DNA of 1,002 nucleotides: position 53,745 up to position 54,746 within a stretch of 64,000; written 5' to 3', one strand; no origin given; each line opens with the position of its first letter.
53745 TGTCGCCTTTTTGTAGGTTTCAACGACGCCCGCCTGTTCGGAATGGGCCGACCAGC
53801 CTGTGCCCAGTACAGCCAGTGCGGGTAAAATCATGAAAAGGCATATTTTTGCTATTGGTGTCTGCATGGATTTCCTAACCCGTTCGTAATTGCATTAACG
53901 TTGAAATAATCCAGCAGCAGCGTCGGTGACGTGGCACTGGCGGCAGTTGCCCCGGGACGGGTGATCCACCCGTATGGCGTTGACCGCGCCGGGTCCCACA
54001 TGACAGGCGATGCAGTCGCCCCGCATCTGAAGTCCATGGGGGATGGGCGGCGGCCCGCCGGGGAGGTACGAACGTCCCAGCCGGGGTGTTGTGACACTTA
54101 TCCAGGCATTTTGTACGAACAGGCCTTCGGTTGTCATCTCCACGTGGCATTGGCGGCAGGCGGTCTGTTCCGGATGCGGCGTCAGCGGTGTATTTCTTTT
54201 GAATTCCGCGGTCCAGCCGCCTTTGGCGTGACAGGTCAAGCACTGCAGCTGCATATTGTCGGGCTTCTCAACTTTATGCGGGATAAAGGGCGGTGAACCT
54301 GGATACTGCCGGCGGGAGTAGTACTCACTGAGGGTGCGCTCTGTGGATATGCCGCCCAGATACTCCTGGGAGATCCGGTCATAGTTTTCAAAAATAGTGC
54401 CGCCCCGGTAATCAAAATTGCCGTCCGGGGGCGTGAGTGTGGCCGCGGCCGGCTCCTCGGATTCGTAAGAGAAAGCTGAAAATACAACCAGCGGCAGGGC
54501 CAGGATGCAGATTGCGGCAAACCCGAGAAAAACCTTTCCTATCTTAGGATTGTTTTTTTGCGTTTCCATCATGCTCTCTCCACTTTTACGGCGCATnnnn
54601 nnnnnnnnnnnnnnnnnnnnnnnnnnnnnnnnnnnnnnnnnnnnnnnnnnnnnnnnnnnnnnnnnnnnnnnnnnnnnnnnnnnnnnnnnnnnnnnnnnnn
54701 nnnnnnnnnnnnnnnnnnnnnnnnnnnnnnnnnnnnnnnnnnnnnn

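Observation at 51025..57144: Non-canonical nap operon: NapA and duplicated NapB wired to an NrfBCD-style quinol dehydrogenase instead of NapC or NapGH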

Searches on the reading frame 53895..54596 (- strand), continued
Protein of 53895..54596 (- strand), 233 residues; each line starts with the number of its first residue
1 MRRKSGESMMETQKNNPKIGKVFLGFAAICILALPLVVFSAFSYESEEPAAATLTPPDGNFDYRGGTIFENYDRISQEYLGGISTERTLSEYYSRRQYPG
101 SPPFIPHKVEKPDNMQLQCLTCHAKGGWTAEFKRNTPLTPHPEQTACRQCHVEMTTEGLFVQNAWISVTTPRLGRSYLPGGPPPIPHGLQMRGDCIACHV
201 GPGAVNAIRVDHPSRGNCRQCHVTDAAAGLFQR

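Call 70: search_protein_families(library=ncbifam, proteins=[L003:10083-10985:-, L003:10982-11905:-, L079:2958-3797:+, L079:3814-4719:+, L007:5200-5799:+, L007:5880-7259:+], max_evalue=0.00001)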
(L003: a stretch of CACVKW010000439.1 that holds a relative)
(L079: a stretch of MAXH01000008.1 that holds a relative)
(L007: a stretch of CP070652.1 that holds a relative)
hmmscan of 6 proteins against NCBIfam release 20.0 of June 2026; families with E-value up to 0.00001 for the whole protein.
L003:10083-10985:- (300 aa): 9 families
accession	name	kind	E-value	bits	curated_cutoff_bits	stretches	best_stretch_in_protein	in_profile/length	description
TIGR02163.1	napH_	subfamily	1e-80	271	213.05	1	38-291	1-253/255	NapH/MauN family ferredoxin-type protein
NF007013.0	PRK09477.1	equivalog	9.8e-67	225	234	1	34-295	20-280/286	quinol dehydrogenase ferredoxin subunit NapH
NF046105.1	TransRegNosR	equivalog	2.9e-08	32.5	1000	1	104-277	487-658/680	transcriptional regulator NosR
NF043039.1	HgcAB_like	equivalog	1e-07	31.9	285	1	102-290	165-350/350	HgcAB-like fusion protein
NF040864.1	HgcB_ferredoxin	equivalog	1.6e-07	31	99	1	234-290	9-62/93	mercury methylation ferredoxin HgcB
TIGR03287.1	methan_mark_16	hypoth_equivalog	8.8e-07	27.7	363.95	1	231-290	294-348/391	methanogenesis marker 16 metalloprotein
NF042909.1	FMH_DH_FwdF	exception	1.1e-06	28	375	1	211-290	231-312/336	tungsten-dependent formylmethanofuran dehydrogenase subunit FwdF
NF038196.1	ferrodoxin_EFR1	subfamily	1.8e-06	28.2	75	1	238-294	183-234/242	EFR1 family ferrodoxin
TIGR01971.1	NuoI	subfamily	2.6e-06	27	113.05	1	237-295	40-104/121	NADH-quinone oxidoreductase, chain I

L003:10982-11905:- (307 aa): 17 families
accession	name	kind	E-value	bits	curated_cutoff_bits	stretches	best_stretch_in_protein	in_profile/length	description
NF007012.0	PRK09476.1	equivalog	3.2e-46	157.5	269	2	4-151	3-153/254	ferredoxin-type protein NapG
TIGR00397.1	mauM_napG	subfamily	1e-39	136.3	178.85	1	37-145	32-140/213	MauM/NapG family ferredoxin-type protein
TIGR00402.1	napF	equivalog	4e-11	43.1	102.2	1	45-121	22-90/149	ferredoxin-type protein NapF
TIGR01971.1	NuoI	subfamily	1e-09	38.1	113.05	1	228-285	46-101/121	NADH-quinone oxidoreductase, chain I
NF004545.0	PRK05888.3-1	equivalog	9e-09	35.2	229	0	228-285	70-126/154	NADH-quinone oxidoreductase subunit NuoI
NF040864.1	HgcB_ferredoxin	equivalog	5.4e-08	32.6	99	1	58-127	14-73/93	mercury methylation ferredoxin HgcB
NF009053.0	PRK12387.1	subfamily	1.4e-07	31.5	204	0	228-285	42-93/180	formate hydrogenlyase complex iron-sulfur subunit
NF006221.0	PRK08348.1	subfamily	1.5e-07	31.1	124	0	55-77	72-94/136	NADH-plastoquinone oxidoreductase subunit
NF006076.0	PRK08222.1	equivalog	1.7e-07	31.3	270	0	228-285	42-93/181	hydrogenase 4 subunit H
NF042909.1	FMH_DH_FwdF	exception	5.5e-07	29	375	0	59-118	16-75/336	tungsten-dependent formylmethanofuran dehydrogenase subunit FwdF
TIGR04395.1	cutC_activ_rSAM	equivalog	1.6e-06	27.6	360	0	59-116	55-104/309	choline TMA-lyase-activating enzyme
NF045874.1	Vhu_polyferre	exception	1.6e-06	27.1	600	0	222-285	224-285/381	F420-non-reducing hydrogenase associated-polyferredoxin VhuB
TIGR02936.1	fdxN_nitrog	equivalog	3.8e-06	27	80.55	0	58-82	21-45/91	ferredoxin III, nif-specific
NF040612.1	F420_dehyd_FpoI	exception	3.8e-06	26.7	180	0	228-285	46-102/135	F420H2 dehydrogenase subunit FpoI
NF005504.0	PRK07118.1-3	equivalog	8.3e-06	25.4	437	0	221-284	175-238/293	Fe-S cluster domain-containing protein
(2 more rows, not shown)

L079:2958-3797:+ (279 aa): 18 families
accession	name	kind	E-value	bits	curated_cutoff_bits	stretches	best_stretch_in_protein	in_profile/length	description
TIGR01969.1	minD_arch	subfamily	2.9e-22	79.1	201.75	2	1-50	1-53/251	cell division ATPase MinD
NF041546.1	ParA_partition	equivalog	1.8e-18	66.9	180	2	136-261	56-190/203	ParA family partition ATPase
NF041136.1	MrpORP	equivalog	5.4e-15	55.5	450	1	3-55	8-63/365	iron-sulfur cluster carrier protein MrpORP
NF041891.1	hdrA_Methbact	equivalog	8.9e-10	37.4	1300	1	49-112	556-619/762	ferredoxin:CoB-CoM heterodisulfide reductase subunit HdrA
TIGR01968.1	minD_bact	equivalog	1.3e-09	37.8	212.9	1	2-48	3-52/261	septum site-determining protein MinD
NF038196.1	ferrodoxin_EFR1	subfamily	5.8e-09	36.3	75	1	64-117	183-235/242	EFR1 family ferrodoxin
NF040770.1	hetero_SS_HdrA2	exception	3.4e-08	32.1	1100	1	55-113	567-625/777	CoB-CoM heterodisulfide reductase HdrA2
NF041778.1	hetero_SS_HdrA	equivalog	1.2e-07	30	1400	1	40-112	565-634/771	ferredoxin:CoB-CoM heterodisulfide reductase subunit HdrA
TIGR02016.1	BchX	equivalog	3.8e-07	29.7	331.2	0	210-251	185-228/296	chlorophyllide a reductase iron protein subunit X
TIGR02700.1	flavo_MJ0208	hypoth_equivalog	4.3e-07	29.4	251.35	1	54-116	136-199/234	dihydromethanopterin reductase (acceptor)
NF047398.1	AAA_KGGVGR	domain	1.2e-06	29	90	1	2-57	4-63/190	KGGVGR-motif variant AAA ATPase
TIGR03371.1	cellulose_yhjQ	equivalog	2.3e-06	27.3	157.85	0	2-27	3-28/246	cellulose biosynthesis protein BcsQ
TIGR04041.1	activase_YjjW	hypoth_equivalog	2.8e-06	26.9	250.2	1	65-110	41-86/276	YjjW family glycine radical enzyme activase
NF043069.1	T4HPD_activ_SAM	equivalog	4.2e-06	26.3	425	1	46-111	36-97/299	trans-4-hydroxy-L-proline dehydratase activase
NF008669.0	PRK11670.1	equivalog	4.9e-06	25.7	348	0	2-41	109-151/369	iron-sulfur cluster carrier protein ApbC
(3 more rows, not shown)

L079:3814-4719:+ (301 aa): 18 families
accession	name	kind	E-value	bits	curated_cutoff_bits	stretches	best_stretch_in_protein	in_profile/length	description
TIGR01969.1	minD_arch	subfamily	1.1e-22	80.4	201.75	2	161-284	109-232/251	cell division ATPase MinD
TIGR01968.1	minD_bact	equivalog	4.4e-14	52.5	212.9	2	159-277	110-231/261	septum site-determining protein MinD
NF041891.1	hdrA_Methbact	equivalog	1.5e-11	43.3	1300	1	57-112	563-621/762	ferredoxin:CoB-CoM heterodisulfide reductase subunit HdrA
NF041546.1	ParA_partition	equivalog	2e-11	43.8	180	1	150-281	68-203/203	ParA family partition ATPase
NF041136.1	MrpORP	equivalog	2.9e-10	40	450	0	167-286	121-252/365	iron-sulfur cluster carrier protein MrpORP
NF041778.1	hetero_SS_HdrA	equivalog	3.6e-08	31.7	1400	1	57-110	578-634/771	ferredoxin:CoB-CoM heterodisulfide reductase subunit HdrA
NF040770.1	hetero_SS_HdrA2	exception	5e-08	31.5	1100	1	59-111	570-625/777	CoB-CoM heterodisulfide reductase HdrA2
NF058577.1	FdxA_fam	equivalog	2e-07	31.1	65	1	65-108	6-52/52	4Fe-4S ferredoxin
NF009701.0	PRK13230.1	subfamily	2.6e-07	29.9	350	1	226-284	201-259/291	nitrogenase reductase-like protein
TIGR02179.1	PorD_KorD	subfamily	4.9e-07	29.8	60.05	1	65-111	24-74/78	2-oxoacid:acceptor oxidoreductase, delta subunit, pyruvate/2-ketoisovalerate family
TIGR03371.1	cellulose_yhjQ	equivalog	5.5e-07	29.3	157.85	0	1-37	1-37/246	cellulose biosynthesis protein BcsQ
NF008079.0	PRK10818.1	equivalog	1.1e-06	28.3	508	0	2-55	3-60/270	septum site-determining protein MinD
NF038196.1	ferrodoxin_EFR1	subfamily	1.6e-06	28.3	75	1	65-112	183-232/242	EFR1 family ferrodoxin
NF005504.0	PRK07118.1-3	equivalog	3.5e-06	26.6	437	1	63-115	216-274/293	Fe-S cluster domain-containing protein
TIGR02700.1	flavo_MJ0208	hypoth_equivalog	4.3e-06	26.2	251.35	0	63-110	145-195/234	dihydromethanopterin reductase (acceptor)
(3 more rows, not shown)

L007:5200-5799:+ (199 aa): 5 families
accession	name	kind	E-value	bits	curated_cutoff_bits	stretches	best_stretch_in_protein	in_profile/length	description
TIGR03153.1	cytochr_NrfH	equivalog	1.1e-21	77.3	134.2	1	26-179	3-138/138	cytochrome c nitrite reductase small subunit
TIGR02162.1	torC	equivalog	2.5e-21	76.4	478.2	1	24-183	17-182/387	pentaheme c-type cytochrome TorC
NF011606.0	PRK15032.1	equivalog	1.8e-16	60.3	455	1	25-184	19-184/390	pentaheme c-type cytochrome TorC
TIGR02161.1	napC_nirT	subfamily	1.9e-13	50.7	310.6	1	25-180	19-180/185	periplasmic nitrate (or nitrite) reductase c-type cytochrome, NapC/NirT family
NF007906.0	PRK10617.1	equivalog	2.5e-11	43.8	349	1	25-184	28-193/200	cytochrome c-type protein NapC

L007:5880-7259:+ (459 aa): 3 families
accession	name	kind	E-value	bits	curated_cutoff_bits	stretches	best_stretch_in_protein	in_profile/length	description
NF052343.1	hydrazine_HDH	equivalog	7.6e-20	70.8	900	1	197-369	221-380/564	hydrazine dehydrogenase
TIGR03508.1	decahem_SO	subfamily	1.1e-08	34.9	192.2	0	29-280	53-252/258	DmsE family decaheme c-type cytochrome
NF041028.1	decahem_GSU2203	exception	3.9e-07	29.6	325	0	42-80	99-134/317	GSU2203 family decaheme c-type cytochrome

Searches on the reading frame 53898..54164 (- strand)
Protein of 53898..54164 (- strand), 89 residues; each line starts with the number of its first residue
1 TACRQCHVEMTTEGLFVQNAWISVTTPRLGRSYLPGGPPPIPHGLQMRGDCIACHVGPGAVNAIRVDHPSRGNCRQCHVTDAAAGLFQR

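Call 5: search_protein_families(library=pfam, proteins=[window:53898-54164:-], max_evalue=10)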
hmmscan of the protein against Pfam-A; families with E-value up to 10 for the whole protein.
seq(89 aa): 11 families
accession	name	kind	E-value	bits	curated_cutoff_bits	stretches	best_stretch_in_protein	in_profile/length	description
PF14522.11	Cytochrome_C7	-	1.7e-06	28.2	24.8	1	2-78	15-66/67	Cytochrome c7 and related cytochrome c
PF09699.15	Paired_CXXCH_1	-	0.0011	19.1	20.6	1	46-82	4-40/41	Doubled CXXCH motif (Paired_CXXCH_1)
PF03892.19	NapB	-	0.03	14.9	25.1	2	69-84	102-117/127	Nitrate reductase cytochrome c-type subunit (NapB)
PF14537.11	Cytochrom_c3_2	-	0.065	14.2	25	1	47-82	5-37/79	Cytochrome c3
PF22113.1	Mtrc-MtrF_II-IV_dom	-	0.068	13.1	30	1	71-83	81-93/176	Outer membrane cytochrome MtrC/MtrF-like, domains II/IV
PF13442.11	Cytochrome_CBB3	-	0.081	13.7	27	1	50-62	13-24/68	Cytochrome C oxidase, cbb3-type, subunit III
PF18509.6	MCR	-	0.1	12.7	30.4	1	68-79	11-25/30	Magnetochrome domain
PF18251.7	Defensin_5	-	0.15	12.6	25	0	71-80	18-27/39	Fungal defensin Copsin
PF13435.11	Cytochrome_C554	-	0.6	11.5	20.8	0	48-78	48-83/84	Cytochrome c554 and c-prime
PF16694.10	Cytochrome_P460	-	8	7.3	27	0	69-82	105-118/125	Cytochrome P460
PF05495.17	zf-CHY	-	8.1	7.4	31.3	0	2-10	20-30/68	CHY zinc finger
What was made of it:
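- On NapB (PF03892 dihaem cytochrome), second module: Alone it scores 14.9 bits, below the cut-off (call 5).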

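Call 52: search_solved_structures(query=A2, max_evalue=10, show_alignments=3)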
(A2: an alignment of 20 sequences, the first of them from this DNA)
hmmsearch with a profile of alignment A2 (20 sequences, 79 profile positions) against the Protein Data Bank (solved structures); distinct sequences matched with E-value up to 10: 19.
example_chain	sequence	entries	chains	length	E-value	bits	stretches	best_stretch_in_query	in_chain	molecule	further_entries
3ml1_B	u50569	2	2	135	0.072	16.1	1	56-73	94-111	Diheme cytochrome c napB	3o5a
4jj0_A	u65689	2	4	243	0.17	14.9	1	54-67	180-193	MamP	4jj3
2c1d_A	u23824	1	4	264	0.37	13.8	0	36-53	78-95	SOXA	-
2e84_A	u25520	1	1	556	0.37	13.8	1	36-75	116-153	High-molecular-weight cytochrome c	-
2fwt_A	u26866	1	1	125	0.62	13.1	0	27-44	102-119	DHC, diheme cytochrome c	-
6tr1_A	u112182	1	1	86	0.7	12.9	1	35-49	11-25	Cytochrome c6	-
6tr1_E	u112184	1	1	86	0.7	12.9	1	35-49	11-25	Cytochrome c6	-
6tr1_C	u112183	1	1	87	0.7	12.9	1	35-49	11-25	Cytochrome c6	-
1c6s_A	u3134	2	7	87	0.71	12.9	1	35-49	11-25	CYTOCHROME C6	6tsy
2fw5_A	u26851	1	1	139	0.72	12.9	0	28-45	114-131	DHC, diheme cytochrome c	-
1jni_A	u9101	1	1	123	0.73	12.9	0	56-73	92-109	DIHEME CYTOCHROME C NAPB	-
1ogy_B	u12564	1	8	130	1.1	12.3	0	15-74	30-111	DIHEME CYTOCHROME C NAPB MOLECULE: NITRATE REDUCTASE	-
1kwj_A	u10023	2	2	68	1.1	12.2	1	37-68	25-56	cytochrome c7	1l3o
6yd3_A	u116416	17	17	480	1.2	12.1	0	5-56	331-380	Furin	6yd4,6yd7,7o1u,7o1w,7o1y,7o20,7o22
4omc_A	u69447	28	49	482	1.2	12.1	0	5-56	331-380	Furin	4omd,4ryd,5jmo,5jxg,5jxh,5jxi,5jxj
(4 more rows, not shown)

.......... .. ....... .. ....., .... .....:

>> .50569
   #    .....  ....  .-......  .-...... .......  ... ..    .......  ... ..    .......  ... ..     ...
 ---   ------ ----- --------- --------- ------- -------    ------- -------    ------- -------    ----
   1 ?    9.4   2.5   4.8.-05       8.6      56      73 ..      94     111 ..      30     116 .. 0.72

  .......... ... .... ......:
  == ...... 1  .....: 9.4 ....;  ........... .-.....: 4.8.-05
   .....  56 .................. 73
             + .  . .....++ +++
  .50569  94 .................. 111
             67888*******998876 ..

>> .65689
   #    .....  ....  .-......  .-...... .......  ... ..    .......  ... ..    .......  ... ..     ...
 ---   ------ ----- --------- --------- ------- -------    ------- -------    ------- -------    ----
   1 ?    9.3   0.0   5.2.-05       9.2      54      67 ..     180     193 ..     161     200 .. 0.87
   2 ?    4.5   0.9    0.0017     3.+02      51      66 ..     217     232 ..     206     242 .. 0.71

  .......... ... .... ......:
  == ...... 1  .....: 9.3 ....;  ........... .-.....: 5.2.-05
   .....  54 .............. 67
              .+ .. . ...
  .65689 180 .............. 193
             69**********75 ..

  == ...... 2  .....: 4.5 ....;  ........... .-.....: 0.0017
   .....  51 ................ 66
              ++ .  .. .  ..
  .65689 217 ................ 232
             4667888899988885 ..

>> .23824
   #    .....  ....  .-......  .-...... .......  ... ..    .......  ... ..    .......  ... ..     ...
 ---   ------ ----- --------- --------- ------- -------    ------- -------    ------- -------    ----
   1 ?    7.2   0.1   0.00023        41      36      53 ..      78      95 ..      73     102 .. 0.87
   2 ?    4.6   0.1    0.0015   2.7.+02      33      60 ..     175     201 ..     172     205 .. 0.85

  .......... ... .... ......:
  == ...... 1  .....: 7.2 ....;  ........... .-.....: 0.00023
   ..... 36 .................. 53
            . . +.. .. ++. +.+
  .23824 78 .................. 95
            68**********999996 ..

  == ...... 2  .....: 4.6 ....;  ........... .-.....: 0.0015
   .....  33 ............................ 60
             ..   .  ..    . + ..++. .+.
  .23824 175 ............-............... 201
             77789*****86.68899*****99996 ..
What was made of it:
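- On NapB (PF03892 dihaem cytochrome), second module: Its best PDB hit is NapB, but at E 0.072 (call 52).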

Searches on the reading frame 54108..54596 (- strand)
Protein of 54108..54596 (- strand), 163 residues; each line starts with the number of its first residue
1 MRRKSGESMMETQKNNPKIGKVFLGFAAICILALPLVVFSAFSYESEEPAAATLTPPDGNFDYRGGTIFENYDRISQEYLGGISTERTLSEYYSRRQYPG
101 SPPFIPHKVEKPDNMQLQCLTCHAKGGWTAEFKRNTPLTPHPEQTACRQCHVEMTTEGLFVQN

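Call 5: search_protein_families(library=pfam, proteins=[window:54108-54596:-], max_evalue=10)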
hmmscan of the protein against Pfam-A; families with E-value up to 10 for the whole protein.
seq(163 aa): 13 families
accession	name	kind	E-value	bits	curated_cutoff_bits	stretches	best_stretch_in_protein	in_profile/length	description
PF03892.19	NapB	-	3.3e-06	27.7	25.1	1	93-126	39-74/127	Nitrate reductase cytochrome c-type subunit (NapB)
PF14537.11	Cytochrom_c3_2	-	0.00073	20.4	25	1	111-154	21-67/79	Cytochrome c3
PF14522.11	Cytochrome_C7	-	0.0028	17.9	24.8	1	115-156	12-53/67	Cytochrome c7 and related cytochrome c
PF01844.29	HNH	-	0.0029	18.2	21.4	2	111-125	29-43/47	HNH endonuclease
PF02085.21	Cytochrom_CIII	-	0.035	14.9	22.9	1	107-156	37-87/101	Class III cytochrome C family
PF13435.11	Cytochrome_C554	-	0.038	15.4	20.8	1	114-151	46-83/84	Cytochrome c554 and c-prime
PF22113.1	Mtrc-MtrF_II-IV_dom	-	0.52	10.3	30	1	114-154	79-130/176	Outer membrane cytochrome MtrC/MtrF-like, domains II/IV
PF18509.6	MCR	-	0.65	10.1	30.4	1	140-152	10-25/30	Magnetochrome domain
PF09699.15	Paired_CXXCH_1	-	0.8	9.9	20.6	1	118-154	8-39/41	Doubled CXXCH motif (Paired_CXXCH_1)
PF10601.15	zf-LITAF-like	-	1.1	9.9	23.8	1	140-157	1-18/70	LITAF-like zinc ribbon domain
PF16694.10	Cytochrome_P460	-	1.2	10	27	1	126-155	86-118/125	Cytochrome P460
PF13442.11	Cytochrome_CBB3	-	8.2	7.3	27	1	117-139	12-33/68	Cytochrome C oxidase, cbb3-type, subunit III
PF07627.16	PSCyt3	-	8.7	7.2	27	1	138-159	62-83/98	Protein of unknown function (DUF1588)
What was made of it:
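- On NapB (PF03892 dihaem cytochrome): Half 1 scores 27.7 bits against 25.1 (call 5).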

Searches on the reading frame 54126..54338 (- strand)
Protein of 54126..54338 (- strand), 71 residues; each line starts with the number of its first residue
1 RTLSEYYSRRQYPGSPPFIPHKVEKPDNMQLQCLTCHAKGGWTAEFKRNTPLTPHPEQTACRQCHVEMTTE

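Call 53: search_solved_structures(query=A3, max_evalue=10, show_alignments=2)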
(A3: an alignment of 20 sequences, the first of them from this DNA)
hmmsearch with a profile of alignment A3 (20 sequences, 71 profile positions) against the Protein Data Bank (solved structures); distinct sequences matched with E-value up to 10: 8.
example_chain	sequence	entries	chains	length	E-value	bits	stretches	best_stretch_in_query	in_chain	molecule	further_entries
3ml1_B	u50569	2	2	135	6.6e-07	32.7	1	9-69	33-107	Diheme cytochrome c napB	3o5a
1jni_A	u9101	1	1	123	2e-05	28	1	11-68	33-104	DIHEME CYTOCHROME C NAPB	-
1ogy_B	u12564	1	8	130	2.8e-05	27.5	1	10-39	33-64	DIHEME CYTOCHROME C NAPB MOLECULE: NITRATE REDUCTASE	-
4jj0_A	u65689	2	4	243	0.37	14.3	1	52-66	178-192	MamP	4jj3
1oah_A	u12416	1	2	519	0.6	13.6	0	32-69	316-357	CYTOCHROME C NITRITE REDUCTASE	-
2j7a_A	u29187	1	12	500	4.2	10.9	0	31-68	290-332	CYTOCHROME C NITRITE REDUCTASE NRFA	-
2vr0_A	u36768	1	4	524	5.5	10.5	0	31-68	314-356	CYTOCHROME C NITRITE REDUCTASE, CATALYTIC SUBUNIT NFRA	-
3ubr_A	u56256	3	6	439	7.5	10.1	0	57-68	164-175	Cytochrome c-552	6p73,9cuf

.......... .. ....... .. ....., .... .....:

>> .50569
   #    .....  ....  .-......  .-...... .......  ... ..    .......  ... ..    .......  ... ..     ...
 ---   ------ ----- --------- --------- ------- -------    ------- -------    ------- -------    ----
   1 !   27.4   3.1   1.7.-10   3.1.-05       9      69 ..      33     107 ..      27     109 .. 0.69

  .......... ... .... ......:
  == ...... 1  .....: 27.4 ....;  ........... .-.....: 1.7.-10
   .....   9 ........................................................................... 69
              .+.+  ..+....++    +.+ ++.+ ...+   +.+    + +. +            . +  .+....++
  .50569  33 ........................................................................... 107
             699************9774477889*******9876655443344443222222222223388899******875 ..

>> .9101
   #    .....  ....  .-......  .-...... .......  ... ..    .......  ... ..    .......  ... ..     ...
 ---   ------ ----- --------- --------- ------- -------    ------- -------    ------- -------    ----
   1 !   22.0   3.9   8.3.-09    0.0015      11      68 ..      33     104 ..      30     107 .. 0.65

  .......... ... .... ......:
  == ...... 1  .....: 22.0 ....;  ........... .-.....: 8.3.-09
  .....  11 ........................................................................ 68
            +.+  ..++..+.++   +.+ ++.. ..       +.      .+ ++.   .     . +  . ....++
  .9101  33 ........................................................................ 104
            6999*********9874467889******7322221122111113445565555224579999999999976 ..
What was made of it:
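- On NapB (PF03892 dihaem cytochrome): Its profile hits 3ML1_B at 6.6e-7, 1JNI at 2e-5 and 1OGY_B at 2.8e-5 (call 53).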
